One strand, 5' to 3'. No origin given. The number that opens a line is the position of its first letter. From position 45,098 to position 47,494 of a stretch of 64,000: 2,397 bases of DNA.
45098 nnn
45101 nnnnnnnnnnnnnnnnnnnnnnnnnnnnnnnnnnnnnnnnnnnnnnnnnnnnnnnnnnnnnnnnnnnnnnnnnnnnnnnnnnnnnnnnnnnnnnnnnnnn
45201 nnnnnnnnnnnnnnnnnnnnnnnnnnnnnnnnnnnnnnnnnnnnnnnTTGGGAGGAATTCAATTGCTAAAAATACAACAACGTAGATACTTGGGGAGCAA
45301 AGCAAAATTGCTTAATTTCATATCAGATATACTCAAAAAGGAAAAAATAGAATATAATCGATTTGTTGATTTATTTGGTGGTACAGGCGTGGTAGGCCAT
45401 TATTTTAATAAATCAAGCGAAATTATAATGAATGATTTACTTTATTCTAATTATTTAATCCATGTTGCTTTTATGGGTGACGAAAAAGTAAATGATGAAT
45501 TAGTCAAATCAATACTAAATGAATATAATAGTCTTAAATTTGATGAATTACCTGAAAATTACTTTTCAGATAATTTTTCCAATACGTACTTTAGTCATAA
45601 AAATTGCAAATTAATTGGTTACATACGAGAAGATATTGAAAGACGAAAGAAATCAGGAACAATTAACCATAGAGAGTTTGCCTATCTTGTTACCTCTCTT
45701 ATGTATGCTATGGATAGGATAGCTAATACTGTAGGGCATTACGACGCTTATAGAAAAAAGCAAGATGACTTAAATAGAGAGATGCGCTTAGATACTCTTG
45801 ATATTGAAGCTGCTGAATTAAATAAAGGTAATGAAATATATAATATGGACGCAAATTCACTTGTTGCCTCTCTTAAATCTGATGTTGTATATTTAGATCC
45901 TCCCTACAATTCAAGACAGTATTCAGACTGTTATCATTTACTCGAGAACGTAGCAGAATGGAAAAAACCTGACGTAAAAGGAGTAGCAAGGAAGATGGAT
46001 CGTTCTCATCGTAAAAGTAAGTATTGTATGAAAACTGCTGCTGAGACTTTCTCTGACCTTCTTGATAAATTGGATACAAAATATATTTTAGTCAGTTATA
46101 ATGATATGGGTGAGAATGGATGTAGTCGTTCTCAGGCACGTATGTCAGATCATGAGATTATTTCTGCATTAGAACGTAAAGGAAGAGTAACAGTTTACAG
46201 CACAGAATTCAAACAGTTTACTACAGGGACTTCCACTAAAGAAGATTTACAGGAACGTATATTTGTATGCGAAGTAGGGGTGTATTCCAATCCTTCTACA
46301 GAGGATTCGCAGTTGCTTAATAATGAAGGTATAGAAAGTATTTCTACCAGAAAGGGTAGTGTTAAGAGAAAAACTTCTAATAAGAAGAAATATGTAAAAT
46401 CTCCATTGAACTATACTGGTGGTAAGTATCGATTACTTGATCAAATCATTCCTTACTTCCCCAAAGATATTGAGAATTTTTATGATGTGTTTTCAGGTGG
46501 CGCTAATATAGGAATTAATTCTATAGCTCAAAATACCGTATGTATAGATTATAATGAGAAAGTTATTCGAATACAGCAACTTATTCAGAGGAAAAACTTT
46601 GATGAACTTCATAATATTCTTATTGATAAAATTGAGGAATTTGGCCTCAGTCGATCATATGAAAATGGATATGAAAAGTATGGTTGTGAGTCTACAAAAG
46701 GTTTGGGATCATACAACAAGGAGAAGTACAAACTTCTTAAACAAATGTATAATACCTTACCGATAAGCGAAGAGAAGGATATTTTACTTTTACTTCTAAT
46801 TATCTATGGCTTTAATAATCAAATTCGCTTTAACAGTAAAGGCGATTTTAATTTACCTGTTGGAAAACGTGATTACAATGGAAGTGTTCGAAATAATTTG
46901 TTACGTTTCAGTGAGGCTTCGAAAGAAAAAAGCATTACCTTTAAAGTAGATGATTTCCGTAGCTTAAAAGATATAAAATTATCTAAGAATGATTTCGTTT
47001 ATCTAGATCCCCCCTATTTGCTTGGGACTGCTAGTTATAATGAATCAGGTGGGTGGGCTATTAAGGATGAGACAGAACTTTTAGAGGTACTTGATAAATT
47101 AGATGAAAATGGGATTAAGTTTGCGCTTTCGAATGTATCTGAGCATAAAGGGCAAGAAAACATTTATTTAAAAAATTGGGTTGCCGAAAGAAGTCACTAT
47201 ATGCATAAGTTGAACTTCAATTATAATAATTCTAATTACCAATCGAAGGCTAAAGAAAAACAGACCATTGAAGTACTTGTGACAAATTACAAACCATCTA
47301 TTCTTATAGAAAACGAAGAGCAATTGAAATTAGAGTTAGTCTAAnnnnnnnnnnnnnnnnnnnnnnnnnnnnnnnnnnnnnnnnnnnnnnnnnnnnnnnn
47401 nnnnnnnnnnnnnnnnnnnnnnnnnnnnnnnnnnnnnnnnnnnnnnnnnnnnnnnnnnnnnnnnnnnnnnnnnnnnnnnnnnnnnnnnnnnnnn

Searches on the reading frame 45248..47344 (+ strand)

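Call 68: search_protein_families(library=pfam, proteins=[window:45248-47344:+], max_evalue=0.00001)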
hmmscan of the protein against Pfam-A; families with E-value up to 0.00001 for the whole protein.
window:45248-47344:+ (698 aa): 2 families
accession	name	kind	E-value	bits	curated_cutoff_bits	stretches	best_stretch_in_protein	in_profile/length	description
PF02086.21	MethyltransfD12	-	1e-61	209.4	22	2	14-277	1-242/253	D12 class N6 adenine-specific DNA methyltransferase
PF03602.21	Cons_hypoth95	-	5.7e-12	46.1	24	0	188-234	84-138/182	Conserved hypothetical protein 95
